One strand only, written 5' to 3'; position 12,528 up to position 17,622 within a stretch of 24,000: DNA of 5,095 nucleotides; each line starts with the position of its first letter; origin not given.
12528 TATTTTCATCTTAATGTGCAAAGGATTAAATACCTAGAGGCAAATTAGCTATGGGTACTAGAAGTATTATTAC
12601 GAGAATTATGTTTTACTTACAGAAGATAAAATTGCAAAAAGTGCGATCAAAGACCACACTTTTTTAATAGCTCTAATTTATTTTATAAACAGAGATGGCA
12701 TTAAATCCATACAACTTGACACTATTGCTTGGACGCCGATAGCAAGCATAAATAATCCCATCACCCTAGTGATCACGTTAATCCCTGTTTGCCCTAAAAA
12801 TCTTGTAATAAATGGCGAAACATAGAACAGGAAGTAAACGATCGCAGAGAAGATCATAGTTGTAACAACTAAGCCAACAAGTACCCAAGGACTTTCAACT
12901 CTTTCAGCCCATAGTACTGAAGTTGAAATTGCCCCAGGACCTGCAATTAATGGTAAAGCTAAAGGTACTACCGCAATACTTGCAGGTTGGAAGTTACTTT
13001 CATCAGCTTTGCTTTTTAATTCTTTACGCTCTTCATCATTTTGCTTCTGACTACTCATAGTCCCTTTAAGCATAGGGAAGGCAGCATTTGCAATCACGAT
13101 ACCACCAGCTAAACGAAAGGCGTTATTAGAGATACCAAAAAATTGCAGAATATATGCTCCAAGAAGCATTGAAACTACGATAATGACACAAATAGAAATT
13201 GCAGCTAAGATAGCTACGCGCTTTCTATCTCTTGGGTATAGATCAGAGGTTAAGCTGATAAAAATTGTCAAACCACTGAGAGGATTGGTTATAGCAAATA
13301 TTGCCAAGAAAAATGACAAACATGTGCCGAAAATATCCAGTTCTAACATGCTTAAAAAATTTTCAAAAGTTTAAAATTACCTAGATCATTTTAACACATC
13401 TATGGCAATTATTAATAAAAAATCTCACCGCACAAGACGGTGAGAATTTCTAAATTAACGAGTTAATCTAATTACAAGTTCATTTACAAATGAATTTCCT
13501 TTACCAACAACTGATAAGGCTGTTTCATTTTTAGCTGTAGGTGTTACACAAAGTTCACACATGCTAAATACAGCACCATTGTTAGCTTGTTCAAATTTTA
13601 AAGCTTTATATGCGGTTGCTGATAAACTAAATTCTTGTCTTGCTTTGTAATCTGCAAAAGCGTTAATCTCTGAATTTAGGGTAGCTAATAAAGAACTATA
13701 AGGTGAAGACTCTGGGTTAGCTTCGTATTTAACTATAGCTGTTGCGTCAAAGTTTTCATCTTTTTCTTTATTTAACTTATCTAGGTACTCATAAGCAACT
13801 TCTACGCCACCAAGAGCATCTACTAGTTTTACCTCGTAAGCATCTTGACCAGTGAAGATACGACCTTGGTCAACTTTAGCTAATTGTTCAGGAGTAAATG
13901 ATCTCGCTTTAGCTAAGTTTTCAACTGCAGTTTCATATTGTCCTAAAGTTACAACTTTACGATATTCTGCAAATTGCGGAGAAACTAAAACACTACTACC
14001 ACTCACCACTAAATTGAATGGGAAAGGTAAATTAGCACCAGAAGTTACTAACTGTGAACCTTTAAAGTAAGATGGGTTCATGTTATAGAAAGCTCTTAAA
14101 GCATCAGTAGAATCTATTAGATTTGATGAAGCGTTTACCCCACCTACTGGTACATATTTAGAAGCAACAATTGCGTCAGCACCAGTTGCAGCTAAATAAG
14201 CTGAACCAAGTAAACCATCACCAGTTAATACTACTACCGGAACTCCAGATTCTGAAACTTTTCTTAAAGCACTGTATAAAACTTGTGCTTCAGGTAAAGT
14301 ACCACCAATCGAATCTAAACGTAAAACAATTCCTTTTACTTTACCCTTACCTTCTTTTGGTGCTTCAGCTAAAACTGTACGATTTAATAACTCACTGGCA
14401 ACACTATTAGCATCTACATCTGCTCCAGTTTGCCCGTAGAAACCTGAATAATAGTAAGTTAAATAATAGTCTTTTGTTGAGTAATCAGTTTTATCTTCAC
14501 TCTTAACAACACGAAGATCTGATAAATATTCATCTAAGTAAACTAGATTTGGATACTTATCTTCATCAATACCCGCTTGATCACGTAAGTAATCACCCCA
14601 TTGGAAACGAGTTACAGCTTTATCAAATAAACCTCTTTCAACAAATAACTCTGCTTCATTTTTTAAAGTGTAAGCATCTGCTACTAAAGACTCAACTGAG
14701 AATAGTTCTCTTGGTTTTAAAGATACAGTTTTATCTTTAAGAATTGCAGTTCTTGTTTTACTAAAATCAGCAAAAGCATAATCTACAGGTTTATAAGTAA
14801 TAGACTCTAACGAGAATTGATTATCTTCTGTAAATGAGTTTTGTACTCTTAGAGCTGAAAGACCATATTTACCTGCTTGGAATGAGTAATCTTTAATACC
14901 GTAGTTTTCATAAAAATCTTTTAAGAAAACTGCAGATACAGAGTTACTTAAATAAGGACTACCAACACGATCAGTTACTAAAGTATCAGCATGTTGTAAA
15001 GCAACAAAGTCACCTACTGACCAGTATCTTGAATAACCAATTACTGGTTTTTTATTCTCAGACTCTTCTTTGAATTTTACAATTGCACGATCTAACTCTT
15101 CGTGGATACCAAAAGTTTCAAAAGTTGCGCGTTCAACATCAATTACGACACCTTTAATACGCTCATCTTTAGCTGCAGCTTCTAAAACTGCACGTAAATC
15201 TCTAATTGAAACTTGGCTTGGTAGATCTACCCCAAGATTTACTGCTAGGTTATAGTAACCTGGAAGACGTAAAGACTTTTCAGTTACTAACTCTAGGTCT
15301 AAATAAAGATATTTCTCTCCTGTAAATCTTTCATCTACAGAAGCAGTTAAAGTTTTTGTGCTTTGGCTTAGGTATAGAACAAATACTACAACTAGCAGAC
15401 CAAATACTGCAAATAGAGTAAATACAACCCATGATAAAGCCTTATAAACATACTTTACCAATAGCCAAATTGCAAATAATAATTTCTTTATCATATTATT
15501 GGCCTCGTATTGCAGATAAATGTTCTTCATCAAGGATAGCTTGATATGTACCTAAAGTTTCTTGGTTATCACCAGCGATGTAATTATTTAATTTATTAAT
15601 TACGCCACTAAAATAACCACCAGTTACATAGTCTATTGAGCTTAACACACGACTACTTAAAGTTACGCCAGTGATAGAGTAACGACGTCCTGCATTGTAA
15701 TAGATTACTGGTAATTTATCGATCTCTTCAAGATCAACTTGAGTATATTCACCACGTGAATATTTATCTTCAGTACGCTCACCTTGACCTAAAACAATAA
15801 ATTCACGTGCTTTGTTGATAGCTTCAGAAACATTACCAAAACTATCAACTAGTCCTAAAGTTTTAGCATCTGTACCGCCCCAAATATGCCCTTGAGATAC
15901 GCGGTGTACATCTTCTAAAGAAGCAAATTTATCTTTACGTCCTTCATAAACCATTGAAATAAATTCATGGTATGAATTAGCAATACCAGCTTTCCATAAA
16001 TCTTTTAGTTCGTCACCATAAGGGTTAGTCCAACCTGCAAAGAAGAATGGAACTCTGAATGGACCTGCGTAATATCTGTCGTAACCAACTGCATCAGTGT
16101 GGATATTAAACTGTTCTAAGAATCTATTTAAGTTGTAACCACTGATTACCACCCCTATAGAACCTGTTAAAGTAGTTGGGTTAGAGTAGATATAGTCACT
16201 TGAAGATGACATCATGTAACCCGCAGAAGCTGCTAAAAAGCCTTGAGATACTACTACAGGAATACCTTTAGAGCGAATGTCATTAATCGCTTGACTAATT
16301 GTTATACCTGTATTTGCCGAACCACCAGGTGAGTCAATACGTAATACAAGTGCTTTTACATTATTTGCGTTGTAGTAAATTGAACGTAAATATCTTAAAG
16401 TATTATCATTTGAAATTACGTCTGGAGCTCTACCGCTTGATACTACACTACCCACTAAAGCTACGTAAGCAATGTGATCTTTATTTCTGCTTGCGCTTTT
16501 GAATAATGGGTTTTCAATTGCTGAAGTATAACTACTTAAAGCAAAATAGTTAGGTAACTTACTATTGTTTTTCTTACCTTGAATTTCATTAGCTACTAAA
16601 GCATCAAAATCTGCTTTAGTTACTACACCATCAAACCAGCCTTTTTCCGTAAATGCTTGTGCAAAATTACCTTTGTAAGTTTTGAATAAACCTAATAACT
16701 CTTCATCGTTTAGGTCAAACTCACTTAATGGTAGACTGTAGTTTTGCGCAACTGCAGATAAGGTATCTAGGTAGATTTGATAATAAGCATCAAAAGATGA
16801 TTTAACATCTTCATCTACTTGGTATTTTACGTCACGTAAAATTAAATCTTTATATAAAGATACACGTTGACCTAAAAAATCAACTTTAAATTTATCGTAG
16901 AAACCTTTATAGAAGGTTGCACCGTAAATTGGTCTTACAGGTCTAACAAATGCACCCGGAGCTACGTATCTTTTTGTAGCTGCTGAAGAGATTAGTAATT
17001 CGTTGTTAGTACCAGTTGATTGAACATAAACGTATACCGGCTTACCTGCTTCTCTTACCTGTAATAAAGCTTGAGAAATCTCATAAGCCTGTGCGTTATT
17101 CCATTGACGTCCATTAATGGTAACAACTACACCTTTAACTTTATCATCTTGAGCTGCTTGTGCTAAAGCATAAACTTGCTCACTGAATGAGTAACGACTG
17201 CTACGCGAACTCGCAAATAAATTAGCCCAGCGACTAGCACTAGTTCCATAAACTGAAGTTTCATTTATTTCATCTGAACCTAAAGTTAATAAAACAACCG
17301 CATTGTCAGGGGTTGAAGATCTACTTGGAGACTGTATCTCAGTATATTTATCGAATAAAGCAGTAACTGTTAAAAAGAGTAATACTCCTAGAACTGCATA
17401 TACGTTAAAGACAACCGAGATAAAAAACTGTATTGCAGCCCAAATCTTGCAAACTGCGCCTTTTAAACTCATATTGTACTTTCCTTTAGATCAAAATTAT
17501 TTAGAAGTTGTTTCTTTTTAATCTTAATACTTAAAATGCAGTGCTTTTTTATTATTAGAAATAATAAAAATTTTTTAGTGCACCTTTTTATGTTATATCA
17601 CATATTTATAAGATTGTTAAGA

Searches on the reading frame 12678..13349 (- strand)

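Call 17: search_protein_families(library=ncbifam, max_evalue=0.01, proteins=[window:12678-13349:-])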
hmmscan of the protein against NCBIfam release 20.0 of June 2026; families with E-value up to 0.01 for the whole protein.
window:12678-13349:- (223 aa): 4 families
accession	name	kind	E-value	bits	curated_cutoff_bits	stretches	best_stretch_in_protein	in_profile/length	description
NF008320.0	PRK11111.1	equivalog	4.7e-64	215.7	216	1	8-221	9-214/215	YchE family NAAT transporter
TIGR00427.1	TIGR00427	subfamily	4.1e-52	176.8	99.2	1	5-211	2-199/201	NAAT family transporter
NF008228.0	PRK10995.1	equivalog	2.4e-42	144.7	162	1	13-218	11-218/223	MarC family NAAT transporter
NF008010.0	PRK10739.1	equivalog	1.2e-18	67.9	215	1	15-210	9-188/197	YhgN family NAAT transporter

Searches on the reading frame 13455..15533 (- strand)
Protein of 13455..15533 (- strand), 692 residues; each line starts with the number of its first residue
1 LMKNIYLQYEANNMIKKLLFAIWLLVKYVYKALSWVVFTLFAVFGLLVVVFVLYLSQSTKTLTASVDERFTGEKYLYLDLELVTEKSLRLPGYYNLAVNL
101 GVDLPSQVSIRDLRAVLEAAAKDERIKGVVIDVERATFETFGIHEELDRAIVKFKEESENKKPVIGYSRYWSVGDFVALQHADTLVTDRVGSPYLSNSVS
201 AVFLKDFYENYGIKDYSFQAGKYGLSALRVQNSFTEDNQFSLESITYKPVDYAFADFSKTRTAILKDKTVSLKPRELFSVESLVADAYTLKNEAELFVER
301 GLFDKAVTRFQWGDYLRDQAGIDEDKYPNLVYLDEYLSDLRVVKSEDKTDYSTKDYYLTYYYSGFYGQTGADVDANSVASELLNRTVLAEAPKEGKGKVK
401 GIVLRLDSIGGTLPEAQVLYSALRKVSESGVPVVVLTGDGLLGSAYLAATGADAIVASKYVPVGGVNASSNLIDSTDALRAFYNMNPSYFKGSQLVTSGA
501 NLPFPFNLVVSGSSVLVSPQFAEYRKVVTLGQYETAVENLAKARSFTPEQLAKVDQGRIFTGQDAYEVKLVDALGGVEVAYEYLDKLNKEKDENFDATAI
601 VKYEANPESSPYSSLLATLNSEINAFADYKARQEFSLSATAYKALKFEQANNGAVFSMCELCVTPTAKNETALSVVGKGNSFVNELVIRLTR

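Call 17: search_protein_families(library=ncbifam, max_evalue=0.01, proteins=[window:13455-15533:-])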
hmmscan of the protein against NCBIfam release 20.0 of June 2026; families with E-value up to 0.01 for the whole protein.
window:13455-15533:- (692 aa): 4 families
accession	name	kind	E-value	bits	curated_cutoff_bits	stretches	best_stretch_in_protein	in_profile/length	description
TIGR00705.1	SppA_67K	equivalog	5.2e-39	134.1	311.45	2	42-464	14-415/590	signal peptide peptidase SppA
TIGR00706.1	SppA_dom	equivalog_domain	1.9e-25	89.7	155.45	3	397-466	30-98/208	signal peptide peptidase SppA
NF008195.0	PRK10949.1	equivalog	3.8e-13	48.5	746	1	397-594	363-546/618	signal peptide peptidase SppA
NF008745.0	PRK11778.1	equivalog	0.0011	18.1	259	0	400-466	131-197/345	protease SohB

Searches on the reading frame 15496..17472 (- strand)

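Call 17: search_protein_families(library=ncbifam, max_evalue=0.01, proteins=[window:15496-17472:-])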
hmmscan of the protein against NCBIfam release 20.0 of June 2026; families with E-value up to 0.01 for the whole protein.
window:15496-17472:- (658 aa): 7 families
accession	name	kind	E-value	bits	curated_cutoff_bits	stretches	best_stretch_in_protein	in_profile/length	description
TIGR00705.1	SppA_67K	equivalog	5.2e-73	246.3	311.45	1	12-558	2-524/590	signal peptide peptidase SppA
NF008195.0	PRK10949.1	equivalog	1.4e-60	205.2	746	1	9-563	14-544/618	signal peptide peptidase SppA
TIGR00706.1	SppA_dom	equivalog_domain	2.5e-48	164.5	155.45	2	334-557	2-205/208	signal peptide peptidase SppA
NF008745.0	PRK11778.1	equivalog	1.4e-22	80.3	259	1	365-554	123-299/345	protease SohB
NF045542.1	Clp_rel_HeadMat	equivalog_domain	0.00019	21.4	120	1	365-428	26-87/165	head maturation protease, ClpP-related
NF009205.0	PRK12553.1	subfamily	0.0011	18.6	228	0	372-424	67-116/211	ATP-dependent Clp protease proteolytic subunit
NF011089.0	PRK14512.1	equivalog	0.0058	16.4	251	0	370-420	56-103/200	ATP-dependent Clp protease proteolytic subunit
